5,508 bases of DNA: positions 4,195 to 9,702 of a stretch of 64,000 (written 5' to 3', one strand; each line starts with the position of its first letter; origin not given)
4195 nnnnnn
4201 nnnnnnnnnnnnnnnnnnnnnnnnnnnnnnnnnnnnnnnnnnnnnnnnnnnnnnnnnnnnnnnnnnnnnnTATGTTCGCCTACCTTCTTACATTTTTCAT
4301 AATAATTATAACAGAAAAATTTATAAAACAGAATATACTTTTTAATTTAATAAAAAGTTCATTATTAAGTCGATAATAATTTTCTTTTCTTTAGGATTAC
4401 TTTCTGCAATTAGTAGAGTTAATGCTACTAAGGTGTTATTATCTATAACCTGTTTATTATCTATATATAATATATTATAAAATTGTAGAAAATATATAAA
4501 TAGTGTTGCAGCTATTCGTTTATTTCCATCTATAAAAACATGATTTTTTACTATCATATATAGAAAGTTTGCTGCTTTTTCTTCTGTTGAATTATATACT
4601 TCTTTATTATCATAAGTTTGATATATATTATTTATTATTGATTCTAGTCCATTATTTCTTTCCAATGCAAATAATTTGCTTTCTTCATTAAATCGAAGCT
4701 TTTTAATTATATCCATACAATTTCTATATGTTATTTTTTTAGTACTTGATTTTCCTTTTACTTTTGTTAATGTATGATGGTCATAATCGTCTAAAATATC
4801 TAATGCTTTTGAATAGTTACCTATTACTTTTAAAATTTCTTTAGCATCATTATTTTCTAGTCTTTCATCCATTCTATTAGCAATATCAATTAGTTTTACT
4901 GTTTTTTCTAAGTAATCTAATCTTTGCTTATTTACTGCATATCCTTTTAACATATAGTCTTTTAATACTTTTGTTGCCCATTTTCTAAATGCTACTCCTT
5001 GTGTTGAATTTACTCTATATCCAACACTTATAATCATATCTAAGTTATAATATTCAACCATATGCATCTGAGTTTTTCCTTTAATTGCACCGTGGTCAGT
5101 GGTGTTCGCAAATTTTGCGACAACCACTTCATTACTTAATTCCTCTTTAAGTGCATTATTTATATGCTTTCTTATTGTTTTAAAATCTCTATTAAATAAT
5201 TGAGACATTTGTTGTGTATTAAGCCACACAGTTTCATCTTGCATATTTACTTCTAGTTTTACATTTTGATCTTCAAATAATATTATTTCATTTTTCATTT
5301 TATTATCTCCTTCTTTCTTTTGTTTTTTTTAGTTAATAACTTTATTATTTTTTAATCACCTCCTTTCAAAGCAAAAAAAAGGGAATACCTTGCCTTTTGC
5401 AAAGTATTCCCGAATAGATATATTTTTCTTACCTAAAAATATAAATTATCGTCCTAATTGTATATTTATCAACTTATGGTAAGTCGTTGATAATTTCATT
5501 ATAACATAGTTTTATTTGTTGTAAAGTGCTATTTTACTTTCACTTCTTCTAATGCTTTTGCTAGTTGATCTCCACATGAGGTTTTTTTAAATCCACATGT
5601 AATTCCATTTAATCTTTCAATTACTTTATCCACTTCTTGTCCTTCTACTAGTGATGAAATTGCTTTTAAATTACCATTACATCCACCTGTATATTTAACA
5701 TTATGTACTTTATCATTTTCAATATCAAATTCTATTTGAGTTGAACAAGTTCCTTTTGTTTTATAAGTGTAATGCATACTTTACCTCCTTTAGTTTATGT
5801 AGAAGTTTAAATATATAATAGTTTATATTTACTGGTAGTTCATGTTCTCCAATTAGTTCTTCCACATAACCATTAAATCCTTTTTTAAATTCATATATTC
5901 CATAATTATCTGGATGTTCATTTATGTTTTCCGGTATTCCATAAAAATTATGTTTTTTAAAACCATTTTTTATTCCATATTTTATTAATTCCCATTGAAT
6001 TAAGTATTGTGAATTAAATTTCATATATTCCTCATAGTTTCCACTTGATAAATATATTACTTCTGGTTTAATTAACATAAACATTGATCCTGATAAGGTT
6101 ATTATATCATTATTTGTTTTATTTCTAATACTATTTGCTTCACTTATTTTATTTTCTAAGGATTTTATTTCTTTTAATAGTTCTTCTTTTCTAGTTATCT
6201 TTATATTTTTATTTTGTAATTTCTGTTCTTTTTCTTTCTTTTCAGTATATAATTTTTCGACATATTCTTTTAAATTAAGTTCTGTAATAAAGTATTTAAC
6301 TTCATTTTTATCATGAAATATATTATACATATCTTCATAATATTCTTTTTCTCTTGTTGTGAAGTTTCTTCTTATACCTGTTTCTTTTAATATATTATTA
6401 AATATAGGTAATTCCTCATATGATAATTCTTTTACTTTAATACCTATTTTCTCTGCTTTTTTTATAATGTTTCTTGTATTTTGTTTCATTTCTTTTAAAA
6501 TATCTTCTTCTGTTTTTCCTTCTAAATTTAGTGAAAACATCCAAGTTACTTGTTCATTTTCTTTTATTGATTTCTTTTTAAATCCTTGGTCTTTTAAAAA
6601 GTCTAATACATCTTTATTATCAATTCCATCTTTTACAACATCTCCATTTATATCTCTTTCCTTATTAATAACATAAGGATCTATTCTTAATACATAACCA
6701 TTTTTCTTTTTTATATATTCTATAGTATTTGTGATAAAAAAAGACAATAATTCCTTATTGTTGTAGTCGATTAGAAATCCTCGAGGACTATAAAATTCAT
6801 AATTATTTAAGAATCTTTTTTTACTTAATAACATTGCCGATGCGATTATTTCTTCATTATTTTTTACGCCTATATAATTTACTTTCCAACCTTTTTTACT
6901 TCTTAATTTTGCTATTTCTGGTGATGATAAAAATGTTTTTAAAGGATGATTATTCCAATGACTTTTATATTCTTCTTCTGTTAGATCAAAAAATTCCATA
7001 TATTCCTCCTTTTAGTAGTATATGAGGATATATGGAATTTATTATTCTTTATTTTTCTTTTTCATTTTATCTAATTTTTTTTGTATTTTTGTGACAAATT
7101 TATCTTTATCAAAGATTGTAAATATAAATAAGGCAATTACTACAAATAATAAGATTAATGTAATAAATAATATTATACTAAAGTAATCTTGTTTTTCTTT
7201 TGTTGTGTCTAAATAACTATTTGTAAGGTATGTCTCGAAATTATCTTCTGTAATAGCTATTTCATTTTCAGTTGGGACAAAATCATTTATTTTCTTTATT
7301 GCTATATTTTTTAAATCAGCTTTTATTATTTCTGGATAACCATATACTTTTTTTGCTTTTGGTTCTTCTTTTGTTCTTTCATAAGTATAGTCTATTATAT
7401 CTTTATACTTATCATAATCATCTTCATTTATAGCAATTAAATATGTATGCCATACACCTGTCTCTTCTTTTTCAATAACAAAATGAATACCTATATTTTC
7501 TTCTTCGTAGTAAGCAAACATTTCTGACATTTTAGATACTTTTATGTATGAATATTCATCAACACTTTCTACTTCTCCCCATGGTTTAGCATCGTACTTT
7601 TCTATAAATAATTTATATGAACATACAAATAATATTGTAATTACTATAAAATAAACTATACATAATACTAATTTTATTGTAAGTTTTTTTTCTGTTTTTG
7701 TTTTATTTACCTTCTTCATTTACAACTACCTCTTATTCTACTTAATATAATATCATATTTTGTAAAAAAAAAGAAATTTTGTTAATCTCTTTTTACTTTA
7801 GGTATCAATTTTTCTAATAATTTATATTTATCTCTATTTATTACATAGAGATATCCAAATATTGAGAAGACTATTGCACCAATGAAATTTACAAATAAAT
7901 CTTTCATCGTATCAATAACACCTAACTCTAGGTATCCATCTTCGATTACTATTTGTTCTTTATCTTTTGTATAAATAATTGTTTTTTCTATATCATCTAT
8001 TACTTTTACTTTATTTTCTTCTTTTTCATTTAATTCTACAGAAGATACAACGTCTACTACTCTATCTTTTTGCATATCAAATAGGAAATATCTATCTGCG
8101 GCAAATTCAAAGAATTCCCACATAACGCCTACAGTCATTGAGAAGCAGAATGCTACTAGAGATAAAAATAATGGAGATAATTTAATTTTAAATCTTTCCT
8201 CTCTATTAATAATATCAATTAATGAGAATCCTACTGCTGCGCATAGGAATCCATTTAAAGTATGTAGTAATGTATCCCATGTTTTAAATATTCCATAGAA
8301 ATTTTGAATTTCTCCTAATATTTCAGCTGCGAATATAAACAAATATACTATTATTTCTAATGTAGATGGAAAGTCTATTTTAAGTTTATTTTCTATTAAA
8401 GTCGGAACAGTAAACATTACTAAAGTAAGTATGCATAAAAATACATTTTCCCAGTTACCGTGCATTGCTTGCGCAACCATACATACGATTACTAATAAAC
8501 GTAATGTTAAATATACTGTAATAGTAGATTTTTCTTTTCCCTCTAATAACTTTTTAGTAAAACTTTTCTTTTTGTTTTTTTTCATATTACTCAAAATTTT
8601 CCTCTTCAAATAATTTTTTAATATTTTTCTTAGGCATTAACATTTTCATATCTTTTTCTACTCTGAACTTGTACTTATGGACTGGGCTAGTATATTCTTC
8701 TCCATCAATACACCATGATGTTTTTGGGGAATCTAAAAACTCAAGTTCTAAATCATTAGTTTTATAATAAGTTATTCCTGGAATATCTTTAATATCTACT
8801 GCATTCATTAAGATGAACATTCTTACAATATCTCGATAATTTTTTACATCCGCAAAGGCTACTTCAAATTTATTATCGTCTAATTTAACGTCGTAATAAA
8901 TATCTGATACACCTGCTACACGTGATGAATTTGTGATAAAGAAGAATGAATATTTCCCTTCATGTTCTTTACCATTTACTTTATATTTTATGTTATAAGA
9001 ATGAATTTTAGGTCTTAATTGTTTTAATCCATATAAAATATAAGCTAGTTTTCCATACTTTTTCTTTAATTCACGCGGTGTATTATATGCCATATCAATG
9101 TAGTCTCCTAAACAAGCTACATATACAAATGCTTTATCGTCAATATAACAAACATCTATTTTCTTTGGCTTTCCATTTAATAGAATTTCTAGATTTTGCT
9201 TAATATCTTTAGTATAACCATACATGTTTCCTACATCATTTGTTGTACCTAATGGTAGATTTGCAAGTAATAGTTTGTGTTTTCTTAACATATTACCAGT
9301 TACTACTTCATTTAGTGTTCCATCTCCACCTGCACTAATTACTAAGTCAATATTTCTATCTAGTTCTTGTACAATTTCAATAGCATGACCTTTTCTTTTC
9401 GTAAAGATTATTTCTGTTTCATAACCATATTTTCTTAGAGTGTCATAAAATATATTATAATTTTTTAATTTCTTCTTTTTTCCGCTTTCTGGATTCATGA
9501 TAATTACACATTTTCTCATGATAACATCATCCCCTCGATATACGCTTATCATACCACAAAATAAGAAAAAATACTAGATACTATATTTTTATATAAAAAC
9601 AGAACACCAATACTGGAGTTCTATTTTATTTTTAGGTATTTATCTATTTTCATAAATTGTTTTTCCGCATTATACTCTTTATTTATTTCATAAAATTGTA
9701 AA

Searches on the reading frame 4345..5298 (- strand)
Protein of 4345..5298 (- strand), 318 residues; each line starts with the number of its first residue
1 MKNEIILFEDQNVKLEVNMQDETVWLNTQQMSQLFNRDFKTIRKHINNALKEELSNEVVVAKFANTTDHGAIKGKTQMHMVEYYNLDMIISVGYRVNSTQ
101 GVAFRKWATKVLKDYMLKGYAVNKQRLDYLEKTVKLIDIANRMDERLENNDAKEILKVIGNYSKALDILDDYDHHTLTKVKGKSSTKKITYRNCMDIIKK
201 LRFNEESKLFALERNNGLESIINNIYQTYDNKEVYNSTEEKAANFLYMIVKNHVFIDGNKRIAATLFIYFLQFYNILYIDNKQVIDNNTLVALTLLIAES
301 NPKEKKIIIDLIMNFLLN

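Call 74: search_protein_families(library=pfam, proteins=[window:4345-5298:-], max_evalue=0.001)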
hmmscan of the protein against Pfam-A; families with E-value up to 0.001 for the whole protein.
window:4345-5298:- (318 aa): 2 families
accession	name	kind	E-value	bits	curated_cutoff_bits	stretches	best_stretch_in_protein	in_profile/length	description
PF13310.11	Virulence_RhuM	-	3.7e-22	79.3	33.7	1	59-129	2-69/252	Virulence protein RhuM family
PF02661.23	Fic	-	6.2e-11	43.4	24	1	214-271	27-93/93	Fic/DOC family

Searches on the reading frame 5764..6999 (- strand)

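Call 74: search_protein_families(library=pfam, proteins=[window:5764-6999:-], max_evalue=0.001)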
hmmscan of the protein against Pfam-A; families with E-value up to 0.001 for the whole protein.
window:5764-6999:- (412 aa): 1 family
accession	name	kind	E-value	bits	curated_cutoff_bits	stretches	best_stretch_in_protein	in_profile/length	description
PF02388.22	FemAB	-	1.2e-99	334.4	24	1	6-402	1-406/406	FemAB family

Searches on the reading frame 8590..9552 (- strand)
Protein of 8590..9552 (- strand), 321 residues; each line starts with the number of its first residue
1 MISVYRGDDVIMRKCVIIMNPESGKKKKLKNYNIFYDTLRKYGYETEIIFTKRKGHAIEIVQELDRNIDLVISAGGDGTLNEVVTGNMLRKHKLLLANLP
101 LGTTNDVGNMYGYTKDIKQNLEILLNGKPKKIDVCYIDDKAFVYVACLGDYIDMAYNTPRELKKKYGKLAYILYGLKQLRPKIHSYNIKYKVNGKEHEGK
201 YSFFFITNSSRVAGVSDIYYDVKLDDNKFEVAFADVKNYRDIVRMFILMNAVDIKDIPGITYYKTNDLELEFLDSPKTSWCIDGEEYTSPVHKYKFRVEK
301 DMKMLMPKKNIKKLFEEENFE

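Call 74: search_protein_families(library=pfam, proteins=[window:8590-9552:-], max_evalue=0.001)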
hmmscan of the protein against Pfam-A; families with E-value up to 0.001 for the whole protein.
window:8590-9552:- (321 aa): 1 family
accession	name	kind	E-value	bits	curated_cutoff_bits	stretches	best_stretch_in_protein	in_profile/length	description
PF00781.29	DAGK_cat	-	6e-29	100.6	23.6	1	15-136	2-124/125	Diacylglycerol kinase catalytic domain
